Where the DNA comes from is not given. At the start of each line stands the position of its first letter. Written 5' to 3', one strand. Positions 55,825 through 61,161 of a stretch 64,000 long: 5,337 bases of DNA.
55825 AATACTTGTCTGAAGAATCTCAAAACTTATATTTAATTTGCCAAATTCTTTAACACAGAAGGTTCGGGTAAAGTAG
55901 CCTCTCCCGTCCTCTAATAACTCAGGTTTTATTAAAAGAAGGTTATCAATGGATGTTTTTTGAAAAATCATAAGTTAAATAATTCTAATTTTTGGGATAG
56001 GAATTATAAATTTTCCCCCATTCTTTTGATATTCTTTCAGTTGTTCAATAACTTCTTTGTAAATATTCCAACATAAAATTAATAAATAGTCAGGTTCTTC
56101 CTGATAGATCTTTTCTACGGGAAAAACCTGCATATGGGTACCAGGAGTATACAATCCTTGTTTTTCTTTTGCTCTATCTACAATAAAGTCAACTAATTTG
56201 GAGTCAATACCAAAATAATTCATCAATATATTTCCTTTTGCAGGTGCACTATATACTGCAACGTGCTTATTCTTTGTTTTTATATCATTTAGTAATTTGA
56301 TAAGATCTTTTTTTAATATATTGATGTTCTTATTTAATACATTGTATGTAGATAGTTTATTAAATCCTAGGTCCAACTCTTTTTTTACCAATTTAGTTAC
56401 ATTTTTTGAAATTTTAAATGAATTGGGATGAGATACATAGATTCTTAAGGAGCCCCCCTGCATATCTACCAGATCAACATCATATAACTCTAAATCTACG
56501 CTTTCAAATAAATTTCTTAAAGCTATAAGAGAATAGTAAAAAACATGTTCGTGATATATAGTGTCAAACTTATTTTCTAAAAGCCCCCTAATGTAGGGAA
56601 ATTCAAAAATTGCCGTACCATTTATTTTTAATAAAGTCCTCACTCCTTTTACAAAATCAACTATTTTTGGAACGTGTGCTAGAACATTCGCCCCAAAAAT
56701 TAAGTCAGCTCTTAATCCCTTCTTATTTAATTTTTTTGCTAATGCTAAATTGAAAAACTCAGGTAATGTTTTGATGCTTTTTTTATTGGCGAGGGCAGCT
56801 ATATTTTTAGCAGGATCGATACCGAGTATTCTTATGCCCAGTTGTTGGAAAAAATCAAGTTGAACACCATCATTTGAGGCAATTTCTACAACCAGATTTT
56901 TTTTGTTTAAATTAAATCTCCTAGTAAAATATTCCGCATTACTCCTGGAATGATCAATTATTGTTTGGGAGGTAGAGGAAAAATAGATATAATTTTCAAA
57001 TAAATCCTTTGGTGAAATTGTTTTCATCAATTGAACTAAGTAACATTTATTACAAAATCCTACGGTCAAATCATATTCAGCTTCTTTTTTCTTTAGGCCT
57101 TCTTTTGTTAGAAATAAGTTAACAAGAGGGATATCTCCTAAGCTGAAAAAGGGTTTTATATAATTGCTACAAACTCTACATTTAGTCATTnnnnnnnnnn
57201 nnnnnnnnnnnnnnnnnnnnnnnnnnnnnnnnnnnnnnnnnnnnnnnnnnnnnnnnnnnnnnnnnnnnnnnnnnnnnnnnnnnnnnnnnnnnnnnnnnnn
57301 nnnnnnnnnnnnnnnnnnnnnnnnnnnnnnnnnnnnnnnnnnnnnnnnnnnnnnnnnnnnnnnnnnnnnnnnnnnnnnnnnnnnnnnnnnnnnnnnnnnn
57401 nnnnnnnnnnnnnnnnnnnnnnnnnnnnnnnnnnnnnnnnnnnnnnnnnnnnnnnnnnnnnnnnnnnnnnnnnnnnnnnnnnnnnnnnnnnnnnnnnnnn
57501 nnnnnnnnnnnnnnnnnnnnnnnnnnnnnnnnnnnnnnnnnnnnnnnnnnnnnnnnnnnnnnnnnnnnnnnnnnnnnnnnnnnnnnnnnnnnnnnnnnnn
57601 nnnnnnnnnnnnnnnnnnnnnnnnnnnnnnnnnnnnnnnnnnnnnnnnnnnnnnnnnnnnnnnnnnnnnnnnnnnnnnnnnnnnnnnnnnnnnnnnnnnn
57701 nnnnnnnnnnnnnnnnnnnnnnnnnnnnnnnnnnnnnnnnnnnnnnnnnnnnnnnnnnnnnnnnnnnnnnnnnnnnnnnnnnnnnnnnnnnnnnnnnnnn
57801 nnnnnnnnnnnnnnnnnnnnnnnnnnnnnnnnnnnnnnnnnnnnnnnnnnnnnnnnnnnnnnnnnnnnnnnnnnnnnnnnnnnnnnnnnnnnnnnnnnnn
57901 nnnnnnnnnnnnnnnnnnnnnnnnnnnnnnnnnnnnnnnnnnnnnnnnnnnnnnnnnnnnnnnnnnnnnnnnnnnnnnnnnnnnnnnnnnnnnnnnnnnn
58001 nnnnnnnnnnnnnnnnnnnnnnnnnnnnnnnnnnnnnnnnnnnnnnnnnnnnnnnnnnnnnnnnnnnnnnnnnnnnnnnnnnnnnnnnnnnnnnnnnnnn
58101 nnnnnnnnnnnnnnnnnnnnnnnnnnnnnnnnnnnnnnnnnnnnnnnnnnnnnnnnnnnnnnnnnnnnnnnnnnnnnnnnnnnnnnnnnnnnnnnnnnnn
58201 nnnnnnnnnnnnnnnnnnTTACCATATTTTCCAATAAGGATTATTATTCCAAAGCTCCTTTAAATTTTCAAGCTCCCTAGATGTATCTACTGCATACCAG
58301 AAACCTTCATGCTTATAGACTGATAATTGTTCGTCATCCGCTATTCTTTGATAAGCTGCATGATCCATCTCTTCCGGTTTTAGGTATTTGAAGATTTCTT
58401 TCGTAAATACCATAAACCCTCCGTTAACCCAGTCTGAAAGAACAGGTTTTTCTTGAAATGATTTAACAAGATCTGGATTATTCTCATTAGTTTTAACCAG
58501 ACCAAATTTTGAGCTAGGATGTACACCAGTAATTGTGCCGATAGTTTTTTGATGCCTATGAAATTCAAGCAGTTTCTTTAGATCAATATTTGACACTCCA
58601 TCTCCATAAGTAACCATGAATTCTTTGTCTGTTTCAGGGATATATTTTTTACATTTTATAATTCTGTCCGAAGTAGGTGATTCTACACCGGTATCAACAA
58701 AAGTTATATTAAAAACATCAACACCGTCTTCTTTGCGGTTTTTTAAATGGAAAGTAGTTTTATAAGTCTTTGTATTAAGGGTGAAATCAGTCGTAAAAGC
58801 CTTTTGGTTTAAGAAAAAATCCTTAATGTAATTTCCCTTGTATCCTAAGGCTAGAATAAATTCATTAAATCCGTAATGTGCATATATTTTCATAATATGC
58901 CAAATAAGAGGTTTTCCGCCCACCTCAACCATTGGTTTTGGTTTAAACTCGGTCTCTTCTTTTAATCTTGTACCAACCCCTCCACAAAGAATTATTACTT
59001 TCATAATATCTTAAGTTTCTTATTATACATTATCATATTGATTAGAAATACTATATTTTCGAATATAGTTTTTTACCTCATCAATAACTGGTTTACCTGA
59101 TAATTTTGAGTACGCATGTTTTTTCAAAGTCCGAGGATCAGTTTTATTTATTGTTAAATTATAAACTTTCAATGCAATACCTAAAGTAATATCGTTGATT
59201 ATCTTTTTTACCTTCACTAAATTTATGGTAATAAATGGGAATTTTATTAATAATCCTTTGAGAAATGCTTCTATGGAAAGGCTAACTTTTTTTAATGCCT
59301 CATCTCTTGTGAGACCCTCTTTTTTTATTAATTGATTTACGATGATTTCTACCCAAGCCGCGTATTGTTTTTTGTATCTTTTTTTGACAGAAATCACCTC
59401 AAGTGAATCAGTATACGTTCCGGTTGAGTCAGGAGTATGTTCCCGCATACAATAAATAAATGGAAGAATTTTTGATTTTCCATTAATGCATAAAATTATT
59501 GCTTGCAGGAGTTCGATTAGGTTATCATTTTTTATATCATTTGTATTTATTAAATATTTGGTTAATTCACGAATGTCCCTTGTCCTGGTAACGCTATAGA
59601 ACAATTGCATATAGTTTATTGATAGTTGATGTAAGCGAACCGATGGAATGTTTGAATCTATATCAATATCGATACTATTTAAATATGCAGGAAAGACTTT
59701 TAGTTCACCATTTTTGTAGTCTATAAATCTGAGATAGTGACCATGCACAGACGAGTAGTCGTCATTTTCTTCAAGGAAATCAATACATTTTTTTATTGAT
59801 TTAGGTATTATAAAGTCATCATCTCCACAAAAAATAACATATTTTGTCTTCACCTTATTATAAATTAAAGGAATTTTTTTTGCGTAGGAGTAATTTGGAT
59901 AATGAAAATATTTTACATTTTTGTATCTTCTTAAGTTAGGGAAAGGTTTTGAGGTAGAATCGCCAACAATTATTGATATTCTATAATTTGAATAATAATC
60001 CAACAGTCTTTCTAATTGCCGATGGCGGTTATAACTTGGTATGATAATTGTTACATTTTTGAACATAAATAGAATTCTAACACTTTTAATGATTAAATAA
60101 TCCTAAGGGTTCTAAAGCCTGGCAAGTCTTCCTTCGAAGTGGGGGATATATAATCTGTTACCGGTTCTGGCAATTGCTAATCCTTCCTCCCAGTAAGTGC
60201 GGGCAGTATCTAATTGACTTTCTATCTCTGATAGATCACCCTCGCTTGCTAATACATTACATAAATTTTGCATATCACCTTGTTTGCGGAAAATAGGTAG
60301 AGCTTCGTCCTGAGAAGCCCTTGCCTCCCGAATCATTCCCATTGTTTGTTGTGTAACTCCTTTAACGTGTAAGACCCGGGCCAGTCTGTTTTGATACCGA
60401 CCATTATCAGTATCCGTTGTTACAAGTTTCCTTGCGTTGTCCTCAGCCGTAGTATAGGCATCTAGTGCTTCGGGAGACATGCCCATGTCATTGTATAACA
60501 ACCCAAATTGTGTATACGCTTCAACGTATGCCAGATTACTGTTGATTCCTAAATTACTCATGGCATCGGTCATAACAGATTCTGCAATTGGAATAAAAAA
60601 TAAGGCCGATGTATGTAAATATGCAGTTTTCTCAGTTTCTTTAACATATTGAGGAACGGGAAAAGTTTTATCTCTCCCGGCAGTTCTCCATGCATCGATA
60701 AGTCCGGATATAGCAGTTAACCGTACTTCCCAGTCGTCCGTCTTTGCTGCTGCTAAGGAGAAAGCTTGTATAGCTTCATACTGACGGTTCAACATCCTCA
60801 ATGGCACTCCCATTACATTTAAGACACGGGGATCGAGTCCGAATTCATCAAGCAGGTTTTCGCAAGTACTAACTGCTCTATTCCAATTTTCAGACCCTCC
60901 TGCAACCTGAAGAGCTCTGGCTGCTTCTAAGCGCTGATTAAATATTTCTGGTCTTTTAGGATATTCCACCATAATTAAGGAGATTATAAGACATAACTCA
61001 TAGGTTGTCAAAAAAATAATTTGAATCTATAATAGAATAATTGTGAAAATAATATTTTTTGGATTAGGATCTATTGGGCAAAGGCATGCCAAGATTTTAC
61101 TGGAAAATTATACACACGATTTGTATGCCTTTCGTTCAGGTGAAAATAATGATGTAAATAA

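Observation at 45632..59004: Minus-strand block encoding a CDP/dTDP-hexose tailoring pathway with two C-methyltransferase-like enzymes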

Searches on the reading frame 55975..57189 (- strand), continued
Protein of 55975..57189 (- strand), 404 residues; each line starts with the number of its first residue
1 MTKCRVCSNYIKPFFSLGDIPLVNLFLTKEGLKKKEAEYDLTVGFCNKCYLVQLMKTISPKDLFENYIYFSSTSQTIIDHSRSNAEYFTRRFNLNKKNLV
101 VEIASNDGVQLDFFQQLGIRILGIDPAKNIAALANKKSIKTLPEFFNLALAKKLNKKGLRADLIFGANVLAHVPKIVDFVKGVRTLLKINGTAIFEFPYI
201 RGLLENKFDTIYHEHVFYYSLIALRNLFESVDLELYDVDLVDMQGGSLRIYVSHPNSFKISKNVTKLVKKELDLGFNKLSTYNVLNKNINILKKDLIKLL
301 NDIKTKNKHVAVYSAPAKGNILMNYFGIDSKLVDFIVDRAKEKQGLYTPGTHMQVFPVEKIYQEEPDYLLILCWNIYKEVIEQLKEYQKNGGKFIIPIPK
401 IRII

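Call 33: find_related_loci(query=A2, collection=genome_contigs, flank=10000)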
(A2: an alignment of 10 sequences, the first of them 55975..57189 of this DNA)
Query A2 (404 aa) in genome_contigs; peptide patterns used: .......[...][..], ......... (x = any residue, [..] = any of these).
63 stretches matched a pattern; 57 encode a relative of the query (tblastn E <= 1e-3); 57 distinct loci.
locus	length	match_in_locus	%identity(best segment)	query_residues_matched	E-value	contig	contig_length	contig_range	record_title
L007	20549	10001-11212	62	1-404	8e-175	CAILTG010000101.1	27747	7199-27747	MAG: Candidatus Magasanikbacteria bacterium isolate MJ-time_bin-2094 genome assembly, contig: bin-2094:101/101, whole ge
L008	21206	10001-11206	62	3-404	2e-172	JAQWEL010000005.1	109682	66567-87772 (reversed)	MAG: Patescibacteria group bacterium isolate STF2_74 NODE_233_length_109682_cov_4.849820_Sandtown_F2, whole genome shotg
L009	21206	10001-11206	62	3-404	1e-171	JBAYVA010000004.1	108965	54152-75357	MAG: Candidatus Magasanikiibacteriota bacterium isolate SO_2016_LW3_49 scaffold00262_LW162_2016, whole genome shotgun se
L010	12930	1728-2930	62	4-403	2e-171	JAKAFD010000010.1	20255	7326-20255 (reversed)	MAG: bacterium isolate WY1.bin77 NODE_3916_length_20255_cov_4.030306, whole genome shotgun sequence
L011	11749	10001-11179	65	1-394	4e-170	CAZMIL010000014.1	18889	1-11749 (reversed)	MAG TPA_asm: uncultured Gammaproteobacteria bacterium isolate SRP093762_co1_187 genome assembly, contig: NODE_1752_lengt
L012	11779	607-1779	63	4-394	8e-169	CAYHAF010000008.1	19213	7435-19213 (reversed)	MAG TPA_asm: uncultured Candidatus Saccharibacteria bacterium isolate ERP119294_co1_87 genome assembly, contig: NODE_352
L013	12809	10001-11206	61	4-404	2e-167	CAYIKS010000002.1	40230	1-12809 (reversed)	MAG TPA_asm: uncultured Candidatus Saccharibacteria bacterium isolate ERP119705_co20_486 genome assembly, contig: NODE_7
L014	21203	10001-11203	60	4-404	5e-166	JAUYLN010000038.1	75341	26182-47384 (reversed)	MAG: bacterium isolate C24_metabat.bin.36 C24_k141_420560, whole genome shotgun sequence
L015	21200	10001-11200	58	4-404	3e-164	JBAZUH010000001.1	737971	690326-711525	MAG: Candidatus Staskawiczbacteria bacterium isolate SO_2017_GW1_222 NODE_53_length_737971_cov_21.817232_OW334_2017, who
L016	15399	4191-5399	60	3-404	3e-164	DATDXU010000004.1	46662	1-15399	MAG TPA_asm: Candidatus Paceibacterota bacterium isolate SMAG_U8147 k141_329459, whole genome shotgun sequence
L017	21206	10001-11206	59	3-404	1e-163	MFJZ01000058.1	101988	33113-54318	MAG: Candidatus Gottesmanbacteria bacterium RIFCSPLOWO2_01_FULL_49_10 rifcsplowo2_01_scaffold_624, whole genome shotgun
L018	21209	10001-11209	59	4-404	4e-163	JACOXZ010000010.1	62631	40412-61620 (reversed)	MAG: Candidatus Liptonbacteria bacterium isolate NC_groundwater_166_Ag_S-0.1um_47_12 S4_GD2017_2_S1_scaffold_426, whole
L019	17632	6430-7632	58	2-401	4e-162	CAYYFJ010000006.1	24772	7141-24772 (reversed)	MAG TPA_asm: uncultured Candidatus Saccharibacteria bacterium isolate binchicken_co125_814 genome assembly, contig: NODE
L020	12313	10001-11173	63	3-394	3e-162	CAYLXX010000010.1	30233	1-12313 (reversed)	MAG TPA_asm: uncultured Gammaproteobacteria bacterium isolate SRP200132_co2_273 genome assembly, contig: NODE_1154_lengt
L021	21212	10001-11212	59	4-404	3e-162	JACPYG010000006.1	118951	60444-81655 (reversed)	MAG: Candidatus Staskawiczbacteria bacterium isolate NC_groundwater_857_Pr1_B-0.1um_35_19 Montesol18_Bp1_scaffold_618804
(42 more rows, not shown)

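Call 86: search_protein_representatives(protein=window:55975-57189:-)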
Query: 404 residues. Proteins with E-value up to 0.001 (for the whole library): 15858; up to 1e-10: 9258; up to 1e-30: 3462. The best 150 are listed.
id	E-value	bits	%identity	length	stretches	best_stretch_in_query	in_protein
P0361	9.8e-158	541.8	61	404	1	3-403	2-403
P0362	6.7e-109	381.0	46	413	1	14-404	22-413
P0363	2.7e-108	379.0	47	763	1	2-399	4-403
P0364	8.2e-106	370.8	58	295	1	109-404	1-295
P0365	1.8e-103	363.2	43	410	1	4-404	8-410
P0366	6.2e-103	361.4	44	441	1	3-403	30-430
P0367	3.7e-100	352.2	44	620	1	2-400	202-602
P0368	4.9e-99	348.5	43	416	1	4-403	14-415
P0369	1.6e-98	346.8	41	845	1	3-404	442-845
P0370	2.6e-98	346.1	43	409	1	2-404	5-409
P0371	6.3e-98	344.9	43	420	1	4-403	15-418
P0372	1.4e-97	343.8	43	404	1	1-404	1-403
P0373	2.7e-97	342.8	45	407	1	3-403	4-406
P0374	2.8e-97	342.8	42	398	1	14-402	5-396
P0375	4.9e-97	342.0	43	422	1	3-404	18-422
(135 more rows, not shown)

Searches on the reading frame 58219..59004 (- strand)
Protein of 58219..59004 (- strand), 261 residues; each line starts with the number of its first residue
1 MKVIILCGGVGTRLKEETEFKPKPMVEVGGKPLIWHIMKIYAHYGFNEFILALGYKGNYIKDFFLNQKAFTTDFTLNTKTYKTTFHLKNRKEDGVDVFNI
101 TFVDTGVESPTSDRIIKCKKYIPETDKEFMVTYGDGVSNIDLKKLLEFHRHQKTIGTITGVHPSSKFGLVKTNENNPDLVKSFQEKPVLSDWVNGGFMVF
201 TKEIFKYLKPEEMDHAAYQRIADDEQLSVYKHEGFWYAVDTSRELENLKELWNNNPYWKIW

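Call 4: search_protein_families(library=pfam, proteins=[window:58219-59004:-], max_evalue=0.001)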
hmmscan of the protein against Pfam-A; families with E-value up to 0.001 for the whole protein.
window:58219-59004:- (261 aa): 2 families
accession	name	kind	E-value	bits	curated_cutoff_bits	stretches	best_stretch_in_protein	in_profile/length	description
PF00483.29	NTP_transferase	-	3.1e-23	83.1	21.2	1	2-213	1-201/245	Nucleotidyl transferase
PF12804.13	NTP_transf_3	-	5.8e-07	30.3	27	1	3-56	1-49/160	MobA-like NTP transferase domain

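Call 6: search_protein_families(library=ncbifam, proteins=[window:58219-59004:-], max_evalue=0.001)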
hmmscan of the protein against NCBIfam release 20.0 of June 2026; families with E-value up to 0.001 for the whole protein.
window:58219-59004:- (261 aa): 24 families
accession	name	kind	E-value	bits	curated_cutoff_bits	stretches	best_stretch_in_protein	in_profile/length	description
TIGR02623.1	G1P_cyt_trans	equivalog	4.2e-78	262.3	300.25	1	1-261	1-255/255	glucose-1-phosphate cytidylyltransferase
TIGR03992.1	Arch_glmU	subfamily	4.5e-25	88.3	292.1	2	1-76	1-76/393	bifunctional sugar-1-phosphate nucleotidylyltransferase/acetyltransferase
NF049965.1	GlMnHpPGnyltfHddC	equivalog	6.3e-20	71.7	300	2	1-67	1-67/221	D-glycero-D-manno-heptose 1-phosphate guanosyltransferase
NF041313.1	UDPGP_AglF_Halo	equivalog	6e-19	68.4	400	2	1-64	1-64/234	UTP--glucose-1-phosphate uridylyltransferase AglF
NF052502.1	man1P_GTase_Rv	exception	6.6e-18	64.7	440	2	2-74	2-74/352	mannose-1-phosphate guanylyltransferase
NF045761.1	NAMPUrTaseMurU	equivalog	4.3e-16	59.5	250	1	1-72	1-72/226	N-acetylmuramate alpha-1-phosphate uridylyltransferase MurU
NF003670.0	PRK05293.1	equivalog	2e-13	50.1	470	1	4-244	8-250/382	glucose-1-phosphate adenylyltransferase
NF041135.1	IPPtranDIPPsyn_Thcocales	equivalog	9.4e-13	47.9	580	1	1-81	1-77/419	bifunctional L-myo-inositol-1-phosphate cytidylyltransferase/CDP-L-myo-inositol myo-inositolphosphotransferase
TIGR02091.1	glgC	equivalog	1.2e-12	47.6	424.9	1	3-241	3-248/364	glucose-1-phosphate adenylyltransferase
TIGR01099.1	galU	equivalog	1.4e-12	47.8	326.8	1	1-217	2-223/261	UTP--glucose-1-phosphate uridylyltransferase GalU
NF041173.1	Sug_nt_acttase_Thmprot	equivalog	1.6e-12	47.1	600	1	1-240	1-215/405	bifunctional sugar-1-phosphate nucleotidylyltransferase/acetyltransferase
TIGR01208.1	rmlA_long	equivalog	2.4e-12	46.5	320.25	1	2-76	1-76/353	glucose-1-phosphate thymidylyltransferase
TIGR01173.1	glmU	equivalog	4.5e-10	39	366.85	1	1-165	1-134/452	bifunctional UDP-N-acetylglucosamine diphosphorylase/glucosamine-1-phosphate N-acetyltransferase GlmU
NF001947.0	PRK00725.1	subfamily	1.5e-09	37.1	470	1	3-34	19-50/426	glucose-1-phosphate adenylyltransferase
NF002772.0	PRK02862.1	equivalog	5.2e-09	35.3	537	1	4-188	7-180/429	glucose-1-phosphate adenylyltransferase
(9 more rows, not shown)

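Call 31: search_solved_structures(query=window:58219-59004:-, max_evalue=0.00001, show_alignments=1)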
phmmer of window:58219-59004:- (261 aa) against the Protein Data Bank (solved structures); distinct sequences matched with E-value up to 0.00001: 15.
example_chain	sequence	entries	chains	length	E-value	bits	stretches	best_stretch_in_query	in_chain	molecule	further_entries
1tzf_A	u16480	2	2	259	3.8e-55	190.3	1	2-261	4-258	Glucose-1-phosphate cytidylyltransferase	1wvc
7whr_B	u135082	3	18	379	2.2e-18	69.8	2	99-241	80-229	Nucleotidyl transferase family protein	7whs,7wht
8yre_D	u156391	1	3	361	7.4e-18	68.1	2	1-65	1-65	Mannose-1-phosphate guanylyltransferase 1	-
7x8j_A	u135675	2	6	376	7.7e-18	68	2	1-65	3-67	Mannose-1-phosphate guanylyltransferase 1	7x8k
7d72_K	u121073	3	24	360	5.6e-17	65.2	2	116-241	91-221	Mannose-1-phosphate guanyltransferase beta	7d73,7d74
8x7s_B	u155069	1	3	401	2.5e-15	59.8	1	1-211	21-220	UTP--glucose-1-phosphate uridylyltransferase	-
5xhw_A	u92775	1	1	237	1.6e-13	53.9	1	3-83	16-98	Putative 6-deoxy-D-mannoheptose pathway protein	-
6jq8_A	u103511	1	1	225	1.7e-13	53.7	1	3-80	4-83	Putative 6-deoxy-D-mannoheptose pathway protein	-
1jyk_A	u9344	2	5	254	5.7e-08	35.6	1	2-75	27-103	CTP:phosphocholine Cytidylyltransferase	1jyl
7o2n_A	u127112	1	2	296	4.6e-07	32.7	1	2-187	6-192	Probable UTP--glucose-1-phosphate uridylyltransferase YngB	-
7b1r_A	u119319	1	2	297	4.6e-07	32.7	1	2-187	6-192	Probable UTP--glucose-1-phosphate uridylyltransferase YngB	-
7d72_A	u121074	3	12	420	1.1e-06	31.5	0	126-239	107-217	Mannose-1-phosphate guanyltransferase alpha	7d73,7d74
5vct_A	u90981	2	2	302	4.2e-06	29.5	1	3-238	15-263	UTP--glucose-1-phosphate uridylyltransferase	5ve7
5i1f_A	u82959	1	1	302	6.6e-06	28.9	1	2-237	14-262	UTP--glucose-1-phosphate uridylyltransferase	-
6pd1_A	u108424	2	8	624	8.5e-06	28.5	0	3-81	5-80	Nucleotidyl transferase/aminotransferase, class V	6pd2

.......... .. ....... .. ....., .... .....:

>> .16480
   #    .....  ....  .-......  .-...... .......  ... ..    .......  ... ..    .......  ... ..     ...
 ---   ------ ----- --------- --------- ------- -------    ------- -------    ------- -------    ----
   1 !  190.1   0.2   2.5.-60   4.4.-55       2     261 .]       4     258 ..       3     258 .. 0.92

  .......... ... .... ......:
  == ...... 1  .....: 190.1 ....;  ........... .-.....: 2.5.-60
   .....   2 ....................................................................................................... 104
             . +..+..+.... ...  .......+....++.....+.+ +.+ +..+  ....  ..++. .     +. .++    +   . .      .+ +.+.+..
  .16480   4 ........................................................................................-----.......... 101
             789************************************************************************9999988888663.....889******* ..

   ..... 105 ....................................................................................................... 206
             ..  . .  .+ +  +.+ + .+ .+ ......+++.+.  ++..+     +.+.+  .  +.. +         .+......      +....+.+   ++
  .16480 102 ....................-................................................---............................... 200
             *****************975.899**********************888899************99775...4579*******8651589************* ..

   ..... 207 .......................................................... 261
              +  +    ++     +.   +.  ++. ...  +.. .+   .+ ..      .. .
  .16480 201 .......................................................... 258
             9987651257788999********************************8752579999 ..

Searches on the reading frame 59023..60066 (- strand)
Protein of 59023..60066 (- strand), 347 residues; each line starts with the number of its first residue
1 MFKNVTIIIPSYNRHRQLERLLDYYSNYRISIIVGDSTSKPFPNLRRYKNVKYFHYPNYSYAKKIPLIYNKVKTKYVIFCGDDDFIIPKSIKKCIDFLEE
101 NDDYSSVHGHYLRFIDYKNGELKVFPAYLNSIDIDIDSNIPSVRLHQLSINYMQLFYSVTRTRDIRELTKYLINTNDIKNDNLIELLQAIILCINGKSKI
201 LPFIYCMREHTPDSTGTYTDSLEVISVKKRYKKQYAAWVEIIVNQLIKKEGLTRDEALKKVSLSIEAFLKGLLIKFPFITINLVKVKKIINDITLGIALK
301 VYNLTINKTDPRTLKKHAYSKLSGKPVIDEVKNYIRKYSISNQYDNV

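Call 4: search_protein_families(library=pfam, proteins=[window:59023-60066:-], max_evalue=0.001)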
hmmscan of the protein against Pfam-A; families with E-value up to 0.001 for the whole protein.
window:59023-60066:- (347 aa): 1 family
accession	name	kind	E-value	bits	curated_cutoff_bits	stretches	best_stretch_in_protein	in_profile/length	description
PF00535.33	Glycos_transf_2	-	5.9e-10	39.8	23.3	1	6-119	1-124/168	Glycosyl transferase family 2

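Call 6: search_protein_families(library=ncbifam, proteins=[window:59023-60066:-], max_evalue=0.001)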
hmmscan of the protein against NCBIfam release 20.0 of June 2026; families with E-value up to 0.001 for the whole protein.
window:59023-60066:- (347 aa): 1 family
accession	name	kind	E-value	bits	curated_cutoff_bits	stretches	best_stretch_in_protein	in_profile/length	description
TIGR04440.1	glyco_TIGR04440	domain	5.5e-57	193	70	1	4-209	1-215/215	TIGR00180 family glycosyltransferase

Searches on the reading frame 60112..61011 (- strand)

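Call 4: search_protein_families(library=pfam, proteins=[window:60112-61011:-], max_evalue=0.001)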
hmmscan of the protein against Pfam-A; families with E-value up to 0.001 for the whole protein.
window:60112-61011:- (299 aa): 1 family
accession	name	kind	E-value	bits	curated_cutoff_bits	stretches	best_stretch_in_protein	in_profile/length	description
PF13424.12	TPR_12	-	1.8e-07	31.7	30.1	0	159-195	41-77/77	Tetratricopeptide repeat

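Call 6: search_protein_families(library=ncbifam, proteins=[window:60112-61011:-], max_evalue=0.001)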
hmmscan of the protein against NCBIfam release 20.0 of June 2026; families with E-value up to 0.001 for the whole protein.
window:60112-61011:- (299 aa): 1 family
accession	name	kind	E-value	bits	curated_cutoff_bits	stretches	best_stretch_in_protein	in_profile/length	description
NF041717.1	HaaA_phane_TPR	equivalog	0.00016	19.9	1125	1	161-283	550-664/882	cyclophane-containing RiPP biosynthesis TPR protein HaaT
